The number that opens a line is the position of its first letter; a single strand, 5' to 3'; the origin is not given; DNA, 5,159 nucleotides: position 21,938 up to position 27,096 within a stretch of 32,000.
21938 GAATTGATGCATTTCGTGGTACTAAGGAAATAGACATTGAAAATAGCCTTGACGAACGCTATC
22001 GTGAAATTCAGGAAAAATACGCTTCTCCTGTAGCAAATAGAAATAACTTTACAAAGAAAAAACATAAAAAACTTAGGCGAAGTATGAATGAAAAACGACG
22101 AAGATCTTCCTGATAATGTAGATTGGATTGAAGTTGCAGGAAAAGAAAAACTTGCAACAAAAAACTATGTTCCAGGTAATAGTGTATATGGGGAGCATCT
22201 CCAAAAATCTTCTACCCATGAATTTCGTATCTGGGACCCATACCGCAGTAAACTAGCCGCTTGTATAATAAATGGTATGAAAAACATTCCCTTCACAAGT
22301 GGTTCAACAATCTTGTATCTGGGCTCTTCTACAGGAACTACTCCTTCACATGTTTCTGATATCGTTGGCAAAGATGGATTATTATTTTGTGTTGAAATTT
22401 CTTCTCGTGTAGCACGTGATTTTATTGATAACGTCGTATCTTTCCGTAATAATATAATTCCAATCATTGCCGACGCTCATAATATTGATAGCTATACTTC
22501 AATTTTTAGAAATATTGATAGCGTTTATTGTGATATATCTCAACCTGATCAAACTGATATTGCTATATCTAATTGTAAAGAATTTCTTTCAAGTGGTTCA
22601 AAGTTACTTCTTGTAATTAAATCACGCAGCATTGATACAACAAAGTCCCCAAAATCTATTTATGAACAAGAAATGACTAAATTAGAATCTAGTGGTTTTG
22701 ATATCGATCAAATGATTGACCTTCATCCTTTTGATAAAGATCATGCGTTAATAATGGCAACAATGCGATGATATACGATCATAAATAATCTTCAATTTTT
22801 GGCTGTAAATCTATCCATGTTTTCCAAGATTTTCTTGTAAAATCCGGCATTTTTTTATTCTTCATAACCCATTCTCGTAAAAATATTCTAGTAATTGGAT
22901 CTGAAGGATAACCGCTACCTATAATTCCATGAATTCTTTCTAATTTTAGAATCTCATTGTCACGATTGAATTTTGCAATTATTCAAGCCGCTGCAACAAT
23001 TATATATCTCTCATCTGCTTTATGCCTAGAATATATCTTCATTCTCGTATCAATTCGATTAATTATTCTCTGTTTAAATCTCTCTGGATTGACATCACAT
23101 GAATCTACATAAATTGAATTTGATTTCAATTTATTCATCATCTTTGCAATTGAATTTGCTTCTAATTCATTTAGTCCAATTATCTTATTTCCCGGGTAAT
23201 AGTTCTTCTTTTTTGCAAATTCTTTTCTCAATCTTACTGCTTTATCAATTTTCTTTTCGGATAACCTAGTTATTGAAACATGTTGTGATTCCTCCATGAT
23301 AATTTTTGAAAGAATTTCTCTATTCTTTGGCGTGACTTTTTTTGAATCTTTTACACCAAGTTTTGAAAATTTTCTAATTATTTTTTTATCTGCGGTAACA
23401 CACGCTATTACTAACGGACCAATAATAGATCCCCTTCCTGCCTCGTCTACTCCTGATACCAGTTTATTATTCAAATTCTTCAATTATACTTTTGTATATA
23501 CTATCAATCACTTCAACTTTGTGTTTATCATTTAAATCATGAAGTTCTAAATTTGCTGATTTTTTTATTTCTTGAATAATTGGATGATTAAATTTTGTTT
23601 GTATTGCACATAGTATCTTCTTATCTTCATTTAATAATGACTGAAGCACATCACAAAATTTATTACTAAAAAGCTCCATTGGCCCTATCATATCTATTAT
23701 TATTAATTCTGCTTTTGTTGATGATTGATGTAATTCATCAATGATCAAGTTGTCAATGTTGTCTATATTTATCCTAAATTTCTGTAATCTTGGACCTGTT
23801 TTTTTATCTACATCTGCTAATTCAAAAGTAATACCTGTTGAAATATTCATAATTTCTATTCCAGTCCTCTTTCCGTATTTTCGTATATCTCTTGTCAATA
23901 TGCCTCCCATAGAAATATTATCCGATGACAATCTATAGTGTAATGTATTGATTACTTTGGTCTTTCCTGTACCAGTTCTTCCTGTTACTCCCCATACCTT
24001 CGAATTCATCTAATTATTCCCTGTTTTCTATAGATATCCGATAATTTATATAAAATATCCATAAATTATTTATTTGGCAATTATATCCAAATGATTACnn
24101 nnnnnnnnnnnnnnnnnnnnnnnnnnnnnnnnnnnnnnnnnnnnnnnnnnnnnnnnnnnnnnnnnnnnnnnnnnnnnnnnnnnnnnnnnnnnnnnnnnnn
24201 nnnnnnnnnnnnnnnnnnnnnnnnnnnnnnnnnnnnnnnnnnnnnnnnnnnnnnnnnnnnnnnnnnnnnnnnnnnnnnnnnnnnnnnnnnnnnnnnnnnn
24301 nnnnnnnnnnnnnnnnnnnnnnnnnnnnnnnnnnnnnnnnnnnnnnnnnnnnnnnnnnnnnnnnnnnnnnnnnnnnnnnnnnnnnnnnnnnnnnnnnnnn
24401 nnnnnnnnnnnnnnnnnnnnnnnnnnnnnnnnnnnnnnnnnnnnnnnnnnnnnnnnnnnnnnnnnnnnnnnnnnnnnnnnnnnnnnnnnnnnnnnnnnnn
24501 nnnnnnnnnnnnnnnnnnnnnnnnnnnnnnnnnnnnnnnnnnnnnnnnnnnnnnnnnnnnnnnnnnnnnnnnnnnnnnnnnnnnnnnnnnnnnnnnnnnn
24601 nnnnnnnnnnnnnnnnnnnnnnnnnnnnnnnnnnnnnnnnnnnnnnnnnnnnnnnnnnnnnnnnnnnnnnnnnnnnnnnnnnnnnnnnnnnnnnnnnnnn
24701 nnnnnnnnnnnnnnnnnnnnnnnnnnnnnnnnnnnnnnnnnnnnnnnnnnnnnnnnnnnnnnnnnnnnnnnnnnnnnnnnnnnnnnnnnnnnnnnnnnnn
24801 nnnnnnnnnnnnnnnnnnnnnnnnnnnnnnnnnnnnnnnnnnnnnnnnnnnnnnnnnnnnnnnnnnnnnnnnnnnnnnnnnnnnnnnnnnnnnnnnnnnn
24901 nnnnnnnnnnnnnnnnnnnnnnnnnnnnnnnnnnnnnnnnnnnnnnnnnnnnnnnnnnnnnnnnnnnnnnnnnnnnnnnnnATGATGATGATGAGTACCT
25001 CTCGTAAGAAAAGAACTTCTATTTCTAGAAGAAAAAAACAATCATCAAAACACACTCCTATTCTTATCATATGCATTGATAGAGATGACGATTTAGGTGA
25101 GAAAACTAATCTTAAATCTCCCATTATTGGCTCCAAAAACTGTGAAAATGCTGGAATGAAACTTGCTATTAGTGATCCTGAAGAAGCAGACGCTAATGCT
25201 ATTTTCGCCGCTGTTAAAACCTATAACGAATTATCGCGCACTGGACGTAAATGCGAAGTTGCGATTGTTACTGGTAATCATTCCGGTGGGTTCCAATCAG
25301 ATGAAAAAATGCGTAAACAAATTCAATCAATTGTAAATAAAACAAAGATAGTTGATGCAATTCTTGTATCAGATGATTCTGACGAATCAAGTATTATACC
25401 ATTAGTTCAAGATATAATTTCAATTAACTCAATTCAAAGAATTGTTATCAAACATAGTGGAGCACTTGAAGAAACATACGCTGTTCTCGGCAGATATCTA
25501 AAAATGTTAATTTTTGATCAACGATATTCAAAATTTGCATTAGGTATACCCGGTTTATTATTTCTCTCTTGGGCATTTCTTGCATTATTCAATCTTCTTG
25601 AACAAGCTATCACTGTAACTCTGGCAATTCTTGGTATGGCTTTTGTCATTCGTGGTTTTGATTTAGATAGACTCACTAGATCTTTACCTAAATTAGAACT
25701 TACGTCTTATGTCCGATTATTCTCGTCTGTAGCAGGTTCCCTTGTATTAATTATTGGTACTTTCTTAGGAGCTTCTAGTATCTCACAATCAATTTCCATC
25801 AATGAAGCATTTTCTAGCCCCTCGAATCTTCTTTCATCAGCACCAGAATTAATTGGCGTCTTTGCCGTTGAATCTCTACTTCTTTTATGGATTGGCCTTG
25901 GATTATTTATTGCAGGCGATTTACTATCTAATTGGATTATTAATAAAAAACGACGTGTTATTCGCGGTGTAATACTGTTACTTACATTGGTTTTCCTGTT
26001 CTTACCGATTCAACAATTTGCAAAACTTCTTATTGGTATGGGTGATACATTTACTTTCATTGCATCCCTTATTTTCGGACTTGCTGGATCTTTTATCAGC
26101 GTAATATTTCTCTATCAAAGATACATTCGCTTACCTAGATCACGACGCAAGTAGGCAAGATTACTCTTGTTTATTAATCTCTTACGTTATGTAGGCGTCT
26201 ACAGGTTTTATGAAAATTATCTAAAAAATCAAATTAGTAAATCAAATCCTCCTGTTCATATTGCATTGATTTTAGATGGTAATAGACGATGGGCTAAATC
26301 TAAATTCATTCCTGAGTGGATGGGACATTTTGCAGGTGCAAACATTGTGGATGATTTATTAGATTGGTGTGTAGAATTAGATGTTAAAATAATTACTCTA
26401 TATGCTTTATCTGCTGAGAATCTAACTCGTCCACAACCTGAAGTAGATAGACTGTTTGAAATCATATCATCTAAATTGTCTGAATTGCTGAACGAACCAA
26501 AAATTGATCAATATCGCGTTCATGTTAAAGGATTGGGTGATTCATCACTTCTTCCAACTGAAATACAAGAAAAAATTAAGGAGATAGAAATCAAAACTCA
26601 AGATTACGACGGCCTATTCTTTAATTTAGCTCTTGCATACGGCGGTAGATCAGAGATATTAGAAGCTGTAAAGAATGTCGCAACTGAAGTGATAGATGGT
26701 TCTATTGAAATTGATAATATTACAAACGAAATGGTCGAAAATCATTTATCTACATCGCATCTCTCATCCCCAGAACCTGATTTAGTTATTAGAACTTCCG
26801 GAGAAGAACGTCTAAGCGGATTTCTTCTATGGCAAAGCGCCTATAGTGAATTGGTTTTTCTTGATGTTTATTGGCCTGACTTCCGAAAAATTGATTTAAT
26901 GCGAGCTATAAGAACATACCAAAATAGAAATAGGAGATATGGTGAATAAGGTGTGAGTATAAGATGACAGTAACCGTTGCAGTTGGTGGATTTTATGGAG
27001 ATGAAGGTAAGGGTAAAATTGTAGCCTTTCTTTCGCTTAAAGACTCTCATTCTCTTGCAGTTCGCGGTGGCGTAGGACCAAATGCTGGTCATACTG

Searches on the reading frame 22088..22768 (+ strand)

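Call 16: search_protein_families(library=pfam, proteins=[window:22088-22768:+], max_evalue=0.0001)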
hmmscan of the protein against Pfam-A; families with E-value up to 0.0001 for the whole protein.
window:22088-22768:+ (227 aa): 1 family
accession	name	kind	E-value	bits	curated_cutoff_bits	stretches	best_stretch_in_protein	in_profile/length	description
PF01269.23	Fibrillarin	-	1.1e-80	270.5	27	1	11-226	10-225/227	Fibrillarin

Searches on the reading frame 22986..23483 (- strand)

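Call 16: search_protein_families(library=pfam, proteins=[window:22986-23483:-], max_evalue=0.0001)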
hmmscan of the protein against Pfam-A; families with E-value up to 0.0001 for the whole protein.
window:22986-23483:- (166 aa): 1 family
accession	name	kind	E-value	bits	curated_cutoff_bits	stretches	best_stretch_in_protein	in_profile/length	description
PF01351.25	RNase_HII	-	2.7e-29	102.9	25.8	1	11-166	2-141/199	Ribonuclease HII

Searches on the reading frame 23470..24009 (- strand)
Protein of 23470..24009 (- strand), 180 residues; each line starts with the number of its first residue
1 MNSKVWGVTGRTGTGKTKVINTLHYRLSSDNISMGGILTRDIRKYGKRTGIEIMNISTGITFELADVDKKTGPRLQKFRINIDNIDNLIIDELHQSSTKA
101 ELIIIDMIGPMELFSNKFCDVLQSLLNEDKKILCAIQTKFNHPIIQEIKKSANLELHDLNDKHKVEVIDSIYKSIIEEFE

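Call 16: search_protein_families(library=pfam, proteins=[window:23470-24009:-], max_evalue=0.0001)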
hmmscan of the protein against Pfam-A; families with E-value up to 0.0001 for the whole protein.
window:23470-24009:- (180 aa): 1 family
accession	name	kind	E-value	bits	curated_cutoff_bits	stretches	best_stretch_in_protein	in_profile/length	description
PF03266.21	NTPase_1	-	1.8e-36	126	23.9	1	8-171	4-167/168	NTPase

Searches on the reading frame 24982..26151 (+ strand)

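Call 16: search_protein_families(library=pfam, proteins=[window:24982-26151:+], max_evalue=0.0001)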
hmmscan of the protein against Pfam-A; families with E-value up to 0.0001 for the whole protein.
window:24982-26151:+ (390 aa): 1 family
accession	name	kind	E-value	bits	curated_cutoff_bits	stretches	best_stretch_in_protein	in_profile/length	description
PF04123.18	DUF373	-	5.5e-80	269.7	28.3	1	27-366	2-330/335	Domain of unknown function (DUF373)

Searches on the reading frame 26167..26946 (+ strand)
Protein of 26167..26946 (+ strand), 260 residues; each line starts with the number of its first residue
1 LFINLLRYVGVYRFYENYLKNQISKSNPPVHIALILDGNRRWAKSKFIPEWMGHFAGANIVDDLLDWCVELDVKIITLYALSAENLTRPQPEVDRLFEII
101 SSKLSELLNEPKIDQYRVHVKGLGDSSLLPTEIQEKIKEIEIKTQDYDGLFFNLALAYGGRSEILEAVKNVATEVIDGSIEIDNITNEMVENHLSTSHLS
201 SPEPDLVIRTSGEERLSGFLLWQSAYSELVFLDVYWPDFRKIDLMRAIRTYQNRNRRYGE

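Call 16: search_protein_families(library=pfam, proteins=[window:26167-26946:+], max_evalue=0.0001)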
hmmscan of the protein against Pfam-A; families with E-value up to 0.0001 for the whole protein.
window:26167-26946:+ (260 aa): 1 family
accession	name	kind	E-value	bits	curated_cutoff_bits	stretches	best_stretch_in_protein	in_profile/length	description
PF01255.24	Prenyltransf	-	2.8e-75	253.1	27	1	35-259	1-219/219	Putative undecaprenyl diphosphate synthase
